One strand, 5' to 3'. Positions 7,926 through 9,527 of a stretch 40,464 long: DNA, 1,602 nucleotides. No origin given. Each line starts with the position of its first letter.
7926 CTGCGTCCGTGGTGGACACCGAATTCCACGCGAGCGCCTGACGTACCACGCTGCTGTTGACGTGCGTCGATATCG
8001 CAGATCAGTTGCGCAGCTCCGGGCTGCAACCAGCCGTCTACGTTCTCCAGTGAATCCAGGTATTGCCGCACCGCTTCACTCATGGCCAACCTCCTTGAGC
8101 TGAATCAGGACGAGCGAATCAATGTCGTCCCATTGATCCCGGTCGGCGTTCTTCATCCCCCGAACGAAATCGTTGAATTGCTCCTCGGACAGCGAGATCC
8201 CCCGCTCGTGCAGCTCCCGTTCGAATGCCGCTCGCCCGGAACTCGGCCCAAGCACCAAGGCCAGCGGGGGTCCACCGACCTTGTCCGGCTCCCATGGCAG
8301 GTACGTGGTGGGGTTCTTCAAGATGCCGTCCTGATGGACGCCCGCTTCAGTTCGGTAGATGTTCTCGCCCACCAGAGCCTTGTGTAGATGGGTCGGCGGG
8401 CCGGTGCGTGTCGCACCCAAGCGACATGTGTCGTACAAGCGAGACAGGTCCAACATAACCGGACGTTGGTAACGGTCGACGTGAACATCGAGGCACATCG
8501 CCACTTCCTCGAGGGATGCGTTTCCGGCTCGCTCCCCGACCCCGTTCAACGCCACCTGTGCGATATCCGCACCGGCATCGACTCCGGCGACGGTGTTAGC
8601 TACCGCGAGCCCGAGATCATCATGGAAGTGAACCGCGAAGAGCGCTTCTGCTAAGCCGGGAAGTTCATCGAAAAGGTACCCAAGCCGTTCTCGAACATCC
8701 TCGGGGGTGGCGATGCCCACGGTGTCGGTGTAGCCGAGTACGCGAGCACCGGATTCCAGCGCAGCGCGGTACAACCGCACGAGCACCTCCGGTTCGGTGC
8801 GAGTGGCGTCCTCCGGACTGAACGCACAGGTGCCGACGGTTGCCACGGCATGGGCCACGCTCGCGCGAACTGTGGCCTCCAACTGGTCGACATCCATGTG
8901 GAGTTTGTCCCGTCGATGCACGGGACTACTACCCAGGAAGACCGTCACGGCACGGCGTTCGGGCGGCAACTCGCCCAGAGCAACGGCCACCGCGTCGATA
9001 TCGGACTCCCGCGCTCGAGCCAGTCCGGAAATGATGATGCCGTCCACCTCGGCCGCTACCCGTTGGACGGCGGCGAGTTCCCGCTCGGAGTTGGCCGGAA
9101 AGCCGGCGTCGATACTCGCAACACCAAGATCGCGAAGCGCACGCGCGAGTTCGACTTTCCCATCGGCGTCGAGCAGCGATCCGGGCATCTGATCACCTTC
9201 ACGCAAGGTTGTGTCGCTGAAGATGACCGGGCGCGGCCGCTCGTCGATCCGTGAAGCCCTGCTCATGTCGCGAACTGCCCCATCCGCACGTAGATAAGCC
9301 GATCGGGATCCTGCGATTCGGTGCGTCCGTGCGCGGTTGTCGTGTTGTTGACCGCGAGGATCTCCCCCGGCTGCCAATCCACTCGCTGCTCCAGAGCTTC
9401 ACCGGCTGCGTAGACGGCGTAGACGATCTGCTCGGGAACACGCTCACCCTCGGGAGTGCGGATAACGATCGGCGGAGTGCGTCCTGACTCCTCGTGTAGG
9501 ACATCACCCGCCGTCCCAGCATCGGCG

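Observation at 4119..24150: Orphan 20-kb, 12-gene operon: a PUFA-synthase/PKSE-hybrid polyketide-lipid pathway with glycosylation and export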

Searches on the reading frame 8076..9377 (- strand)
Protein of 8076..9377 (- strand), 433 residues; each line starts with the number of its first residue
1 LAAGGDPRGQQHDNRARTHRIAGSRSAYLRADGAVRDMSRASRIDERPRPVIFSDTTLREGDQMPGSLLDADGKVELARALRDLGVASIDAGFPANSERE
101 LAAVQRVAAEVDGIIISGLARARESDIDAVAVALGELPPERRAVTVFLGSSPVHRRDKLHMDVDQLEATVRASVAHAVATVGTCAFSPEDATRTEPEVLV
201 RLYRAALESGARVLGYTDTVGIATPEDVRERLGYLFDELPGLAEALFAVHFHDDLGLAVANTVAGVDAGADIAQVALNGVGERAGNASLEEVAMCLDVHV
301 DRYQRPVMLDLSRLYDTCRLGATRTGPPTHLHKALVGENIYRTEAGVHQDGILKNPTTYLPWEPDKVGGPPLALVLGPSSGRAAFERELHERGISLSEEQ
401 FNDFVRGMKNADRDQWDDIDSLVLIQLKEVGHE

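Call 4: search_protein_families(library=pfam, proteins=[window:8076-9377:-], max_evalue=0.01)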
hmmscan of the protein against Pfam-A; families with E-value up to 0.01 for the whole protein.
window:8076-9377:- (433 aa): 2 families
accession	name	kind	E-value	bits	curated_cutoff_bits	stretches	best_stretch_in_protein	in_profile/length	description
PF00682.25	HMGL-like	-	9.1e-65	219.1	29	1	51-317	2-256/260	HMGL-like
PF22617.1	HCS_D2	-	1.7e-15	57.6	27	1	335-411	1-77/82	Homocitrate synthase post-HMGL domain-like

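Call 10: search_protein_families(library=ncbifam, proteins=[window:8076-9377:-], max_evalue=0.001)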
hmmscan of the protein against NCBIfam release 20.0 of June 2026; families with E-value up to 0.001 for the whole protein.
window:8076-9377:- (433 aa): 21 families
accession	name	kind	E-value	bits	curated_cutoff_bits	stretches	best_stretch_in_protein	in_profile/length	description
NF002086.0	PRK00915.1-3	equivalog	3.8e-106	355.6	532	1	51-415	7-370/516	2-isopropylmalate synthase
TIGR00973.1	leuA_bact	equivalog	9.7e-99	331.1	598.7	1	51-425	2-378/494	2-isopropylmalate synthase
NF002087.0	PRK00915.1-4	equivalog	8.2e-97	324.8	729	1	51-422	7-381/516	2-isopropylmalate synthase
NF002088.0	PRK00915.1-5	equivalog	2.2e-95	320.1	697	1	51-414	4-366/514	2-isopropylmalate synthase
NF002085.0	PRK00915.1-2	subfamily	4.3e-87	293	517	1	48-412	11-361/504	2-isopropylmalate synthase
TIGR02090.1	LEU1_arch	subfamily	1.1e-83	281.3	484.75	1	54-411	4-347/363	isopropylmalate/citramalate/homocitrate synthases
NF041069.1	IPMS_Sufob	equivalog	8.1e-81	272.2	600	1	54-410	4-348/371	isopropylmalate synthase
NF002084.0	PRK00915.1-1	equivalog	3.3e-76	256.9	748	1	51-403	5-355/523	2-isopropylmalate synthase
TIGR02660.1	nifV_homocitr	equivalog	5.6e-75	252.9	462.9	1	51-410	2-347/365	homocitrate synthase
TIGR02146.1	LysS_fung_arch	equivalog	1.5e-60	205.3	413.55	1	55-409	3-343/344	homocitrate synthase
NF042434.1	IPMS_Lepto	equivalog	2.7e-44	151.7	500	1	49-410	4-368/374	2-isopropylmalate synthase LeuA2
TIGR00977.1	citramal_synth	equivalog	7.2e-35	120.3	450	1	53-399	4-351/526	citramalate synthase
NF002991.1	PRK03739.1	subfamily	6.2e-25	87.9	455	1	52-355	28-341/550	2-isopropylmalate synthase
NF042433.1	CitmalDyn_Leptosp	equivalog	2.9e-23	82.2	950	1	216-400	176-353/514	(R)-citramalate synthase CimA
TIGR00970.1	leuA_yeast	equivalog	6.2e-19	68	697.4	1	53-354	29-343/564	2-isopropylmalate synthase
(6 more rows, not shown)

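Call 45: search_solved_structures(query=window:8076-9266:-, max_evalue=1e-10)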
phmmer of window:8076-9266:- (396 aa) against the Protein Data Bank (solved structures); distinct sequences matched with E-value up to 1e-10: 14.
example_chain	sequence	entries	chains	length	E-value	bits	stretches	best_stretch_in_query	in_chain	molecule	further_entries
3rmj_A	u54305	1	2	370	1.7e-66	228.3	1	13-363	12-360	2-isopropylmalate synthase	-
6e1j_A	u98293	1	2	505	4e-60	207.3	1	16-374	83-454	2-isopropylmalate synthase, A genome specific 1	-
3eeg_A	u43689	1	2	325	7.5e-55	189.9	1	14-322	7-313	2-isopropylmalate synthase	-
3ewb_X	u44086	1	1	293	1e-50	176.4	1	14-291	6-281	2-isopropylmalate synthase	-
6ktq_A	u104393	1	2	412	6e-45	157.4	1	16-387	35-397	Homocitrate synthase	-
4ov4_A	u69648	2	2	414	2.9e-34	122.2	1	10-371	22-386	2-isopropylmalate synthase | isopropylmalate synthase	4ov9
3ivs_A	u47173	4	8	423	2.2e-26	96.2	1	17-384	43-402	Homocitrate synthase, mitochondrial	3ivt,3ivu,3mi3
2ztj_A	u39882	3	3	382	2.3e-26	96.2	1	17-379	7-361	Homocitrate synthase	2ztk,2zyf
3a9i_A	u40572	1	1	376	2.6e-26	96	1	17-379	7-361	Homocitrate synthase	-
3ble_A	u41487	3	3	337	2e-17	66.8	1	175-331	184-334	Citramalate synthase from Leptospira interrogans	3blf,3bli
3hpx_A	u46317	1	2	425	6.5e-12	48.6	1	16-318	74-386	2-isopropylmalate synthase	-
3u6w_A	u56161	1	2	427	6.6e-12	48.6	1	16-318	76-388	2-isopropylmalate synthase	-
1sr9_A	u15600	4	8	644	1.8e-11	47.2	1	16-318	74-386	2-isopropylmalate synthase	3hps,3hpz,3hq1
3fig_A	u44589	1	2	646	1.8e-11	47.2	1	16-318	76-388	2-isopropylmalate synthase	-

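Call 62: find_related_loci(query=A2, collection=metagenome_contigs, flank=10000)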
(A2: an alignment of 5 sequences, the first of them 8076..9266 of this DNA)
Query A2 (396 aa) in metagenome_contigs; peptide patterns used: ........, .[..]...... (x = any residue, [..] = any of these).
325 stretches matched a pattern; 43 encode a relative of the query (tblastn E <= 1e-3); 43 distinct loci.
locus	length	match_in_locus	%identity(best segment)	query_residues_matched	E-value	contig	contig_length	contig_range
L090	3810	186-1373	96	1-396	0e+0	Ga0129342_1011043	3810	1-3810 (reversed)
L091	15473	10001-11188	95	1-396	0e+0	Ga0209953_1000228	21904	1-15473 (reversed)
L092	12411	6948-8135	94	1-396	0e+0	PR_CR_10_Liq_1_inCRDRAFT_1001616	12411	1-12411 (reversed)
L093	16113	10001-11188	94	1-396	0e+0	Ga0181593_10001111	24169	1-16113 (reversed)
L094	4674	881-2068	91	1-396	0e+0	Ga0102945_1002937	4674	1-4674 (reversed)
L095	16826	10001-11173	70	4-394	1e-173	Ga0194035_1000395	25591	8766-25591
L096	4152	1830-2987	48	2-387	6e-120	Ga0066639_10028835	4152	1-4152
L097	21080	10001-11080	49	14-373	1e-108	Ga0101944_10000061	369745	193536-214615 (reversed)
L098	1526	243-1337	48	14-378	2e-116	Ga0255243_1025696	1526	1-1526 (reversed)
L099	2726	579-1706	49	10-386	4e-111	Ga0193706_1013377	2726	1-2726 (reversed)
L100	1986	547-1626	49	6-365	4e-113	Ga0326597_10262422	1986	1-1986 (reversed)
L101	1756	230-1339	49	12-381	1e-112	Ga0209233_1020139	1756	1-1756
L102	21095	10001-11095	48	14-378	1e-105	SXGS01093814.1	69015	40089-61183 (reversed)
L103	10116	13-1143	47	14-389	4e-104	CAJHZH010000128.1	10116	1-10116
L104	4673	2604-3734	47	9-384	1e-103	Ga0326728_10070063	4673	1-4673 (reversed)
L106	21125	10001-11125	47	7-381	9e-103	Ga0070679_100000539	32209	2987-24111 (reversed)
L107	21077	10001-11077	45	14-372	5e-102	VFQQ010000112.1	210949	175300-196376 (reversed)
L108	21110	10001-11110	47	12-381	6e-101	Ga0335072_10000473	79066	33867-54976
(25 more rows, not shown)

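Call 66: search_protein_families(library=pfam, proteins=[L108:209-2041:+, L108:2995-7218:-, L108:8015-9910:-, L108:9977-11158:+, L108:11171-11911:+, L108:12812-15517:+, L108:15568-16536:-, L108:16541-17710:-, L108:17668-18633:-, L108:20022-21089:-], max_evalue=0.001)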
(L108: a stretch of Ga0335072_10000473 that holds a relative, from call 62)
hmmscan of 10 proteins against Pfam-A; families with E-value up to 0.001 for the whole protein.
L108:209-2041:+ (610 aa): 0 families

L108:2995-7218:- (1407 aa): 3 families
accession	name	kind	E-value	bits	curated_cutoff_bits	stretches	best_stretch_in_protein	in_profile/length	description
PF01648.25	ACPS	-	1.1e-11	45.1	25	1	1286-1374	2-102/111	4'-phosphopantetheinyl transferase superfamily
PF00698.26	Acyl_transf_1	-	2.8e-11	43.9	32.7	1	487-730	71-307/319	Acyl transferase domain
PF14765.12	PS-DH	-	1.1e-05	25.5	23.7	1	1003-1132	30-159/166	Polyketide synthase dehydratase N-terminal domain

L108:8015-9910:- (631 aa): 0 families

L108:9977-11158:+ (393 aa): 2 families
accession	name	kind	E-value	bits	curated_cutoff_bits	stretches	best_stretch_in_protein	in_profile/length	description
PF00682.25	HMGL-like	-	6.5e-81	272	29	1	11-281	2-260/260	HMGL-like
PF22617.1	HCS_D2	-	3.7e-19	69.3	27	1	295-372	1-78/82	Homocitrate synthase post-HMGL domain-like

L108:11171-11911:+ (246 aa): 7 families
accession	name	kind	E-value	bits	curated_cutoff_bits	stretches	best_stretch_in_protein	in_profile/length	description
PF08241.18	Methyltransf_11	-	1.9e-21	76.9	21.2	1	57-157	1-94/95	Methyltransferase domain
PF13847.12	Methyltransf_31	-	1.5e-19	70.6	27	1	53-175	4-127/145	Methyltransferase domain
PF13649.12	Methyltransf_25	-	4.6e-19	69.4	27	1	57-154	2-97/97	Methyltransferase domain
PF08242.18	Methyltransf_12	-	1.9e-15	57.8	30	1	57-155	1-97/98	Methyltransferase domain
PF13489.12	Methyltransf_23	-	1.7e-14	54.3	27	1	45-172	14-131/164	Methyltransferase domain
PF01209.24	Ubie_methyltran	-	9.1e-13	48.5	20.1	1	43-160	38-153/233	ubiE/COQ5 methyltransferase family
PF02353.26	CMAS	-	0.00035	20.4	27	1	51-162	61-168/273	Mycolic acid cyclopropane synthetase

L108:12812-15517:+ (901 aa): 5 families
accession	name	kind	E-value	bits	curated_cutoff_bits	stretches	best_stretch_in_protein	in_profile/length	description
PF00664.28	ABC_membrane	-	1.3e-30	107.5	28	1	139-395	16-263/274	ABC transporter transmembrane region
PF00005.33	ABC_tran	-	1.9e-30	106.7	25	1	470-617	3-137/137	ABC transporter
PF19991.5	HMA_2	-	3.4e-11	43.8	30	1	14-80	8-75/154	Heavy metal associated domain 2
PF09818.15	ABC_ATPase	-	3.4e-05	23.4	23.2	1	554-648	125-216/283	P-loop domain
PF02463.25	SMC_N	-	0.00013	21.9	40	1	438-659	135-211/220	RecF/RecN/SMC N terminal domain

L108:15568-16536:- (322 aa): 1 family
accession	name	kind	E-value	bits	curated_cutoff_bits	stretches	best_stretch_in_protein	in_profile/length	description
PF02668.22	TauD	-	4.8e-35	122.2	27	1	34-317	26-265/267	Taurine catabolism dioxygenase TauD, TfdA family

L108:16541-17710:- (389 aa): 3 families
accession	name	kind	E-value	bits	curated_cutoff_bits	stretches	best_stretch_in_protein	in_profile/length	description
PF00106.31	adh_short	-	5.6e-53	179.8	26.6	1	117-307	2-191/195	short chain dehydrogenase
PF13561.12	adh_short_C2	-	3e-41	142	27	1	122-337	1-211/236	Enoyl-(Acyl carrier protein) reductase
PF08659.16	KR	-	1.3e-13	51.7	22.6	1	119-281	4-165/180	KR domain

L108:17668-18633:- (321 aa): 0 families

L108:20022-21089:- (355 aa): 1 family
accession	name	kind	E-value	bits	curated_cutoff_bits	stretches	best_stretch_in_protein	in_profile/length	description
PF05426.18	Alginate_lyase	-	9.2e-93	311.1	22.2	1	18-297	1-275/275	Alginate lyase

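Call 76: search_protein_families(library=pfam, proteins=[L106:913-2274:+, L106:2295-2966:+, L106:3121-4368:-, L106:5156-6412:+, L106:7352-9901:-, L106:12160-12870:+, L106:13227-14702:-, L106:14217-15545:+, L106:15967-17067:+, L106:17068-18702:-], max_evalue=0.001)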
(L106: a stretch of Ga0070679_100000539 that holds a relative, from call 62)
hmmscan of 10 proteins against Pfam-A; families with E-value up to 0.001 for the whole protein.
L106:913-2274:+ (453 aa): 2 families
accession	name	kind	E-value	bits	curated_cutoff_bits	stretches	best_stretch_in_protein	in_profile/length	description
PF06722.18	EryCIII-like_C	-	1.3e-15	58.1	31.7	1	314-415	27-127/145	Erythromycin biosynthesis protein CIII-like, C-terminal domain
PF03033.26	Glyco_transf_28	-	1.4e-11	45.1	26.2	1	21-154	1-132/139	Glycosyltransferase family 28 N-terminal domain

L106:2295-2966:+ (223 aa): 2 families
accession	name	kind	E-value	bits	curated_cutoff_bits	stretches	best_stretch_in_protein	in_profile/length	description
PF13578.12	Methyltransf_24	-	2.2e-13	51.4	26.3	1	74-167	10-105/105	Methyltransferase domain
PF04989.18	RMNT_CmcI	-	6e-05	23.3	23.2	1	38-166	8-147/206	Rhamnosyl O-methyltransferase/CmcI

L106:3121-4368:- (415 aa): 7 families
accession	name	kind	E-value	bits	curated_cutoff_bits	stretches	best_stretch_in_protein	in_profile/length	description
PF00534.26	Glycos_transf_1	-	2.6e-24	86.1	26.4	1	231-389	12-169/172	Glycosyl transferases group 1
PF13692.12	Glyco_trans_1_4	-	1.5e-23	84.1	27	1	236-378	3-142/142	Glycosyl transferases group 1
PF13439.12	Glyco_transf_4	-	6e-09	36.6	28.5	1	58-184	1-130/170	Glycosyltransferase Family 4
PF13524.12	Glyco_trans_1_2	-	2.1e-08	34.7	25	1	286-396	27-132/144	Glycosyl transferase-like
PF13477.12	Glyco_trans_4_2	-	7.8e-08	33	23.4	1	66-168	14-111/139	Glycosyl transferase 4-like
PF13579.12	Glyco_trans_4_4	-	1e-07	32.9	29.7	1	59-167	1-105/158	Glycosyl transferase 4-like domain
PF20706.3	GT4-conflict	-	4.7e-05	23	26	0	304-387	273-366/385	Family 4 Glycosyltransferase in conflict systems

L106:5156-6412:+ (418 aa): 1 family
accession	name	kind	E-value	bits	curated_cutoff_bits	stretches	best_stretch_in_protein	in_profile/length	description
PF04101.22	Glyco_tran_28_C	-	1.8e-08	35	22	1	289-388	46-145/166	Glycosyltransferase family 28 C-terminal domain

L106:7352-9901:- (849 aa): 2 families
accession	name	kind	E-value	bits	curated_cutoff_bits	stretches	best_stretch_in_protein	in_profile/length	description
PF00698.26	Acyl_transf_1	-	1.4e-32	113.9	32.7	1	117-406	2-280/319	Acyl transferase domain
PF14765.12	PS-DH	-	1.1e-08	35.2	23.7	1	637-732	21-121/166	Polyketide synthase dehydratase N-terminal domain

L106:12160-12870:+ (236 aa): 0 families

L106:13227-14702:- (491 aa): 3 families
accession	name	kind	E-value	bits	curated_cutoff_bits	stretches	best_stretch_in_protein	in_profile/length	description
PF13472.12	Lipase_GDSL_2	-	4.6e-33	115.6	32.9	2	48-227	3-175/178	GDSL-like Lipase/Acylhydrolase family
PF00657.28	Lipase_GDSL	-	6.6e-20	72.6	23.6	2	70-227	34-200/208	GDSL-like Lipase/Acylhydrolase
PF25182.1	NonGDSL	-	0.00041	20.2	80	0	94-184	90-170/220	Non-GDSL lipase-like family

L106:14217-15545:+ (442 aa): 0 families

L106:15967-17067:+ (366 aa): 1 family
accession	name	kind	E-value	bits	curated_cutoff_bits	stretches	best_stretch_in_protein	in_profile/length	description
PF03601.19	Cons_hypoth698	-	1.1e-75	254.9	24.5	1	28-340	1-303/304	Conserved hypothetical protein 698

L106:17068-18702:- (544 aa): 2 families
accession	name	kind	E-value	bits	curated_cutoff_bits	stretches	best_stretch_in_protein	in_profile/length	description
PF00773.25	RNB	-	3e-70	237.5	29.3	1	81-435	2-325/326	RNB domain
PF18614.7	RNase_II_C_S1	-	3.8e-17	62.3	26.6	1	482-541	1-59/59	RNase II-type exonuclease C-terminal S1 domain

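Call 87: search_protein_families(library=pfam, proteins=[L108:8015-9910:-, L108:17668-18633:-, L106:12160-12870:+, L106:14217-15545:+], max_evalue=0.01)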
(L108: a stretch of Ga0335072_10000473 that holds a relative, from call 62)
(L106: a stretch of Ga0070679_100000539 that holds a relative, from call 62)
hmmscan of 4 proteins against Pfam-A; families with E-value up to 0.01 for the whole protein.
L108:8015-9910:- (631 aa): 1 family
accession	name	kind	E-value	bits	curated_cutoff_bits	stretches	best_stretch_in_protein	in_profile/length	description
PF00733.27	Asn_synthase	-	0.0085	16.2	21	0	288-519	23-266/354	Asparagine synthase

L108:17668-18633:- (321 aa): 0 families

L106:12160-12870:+ (236 aa): 0 families

L106:14217-15545:+ (442 aa): 0 families
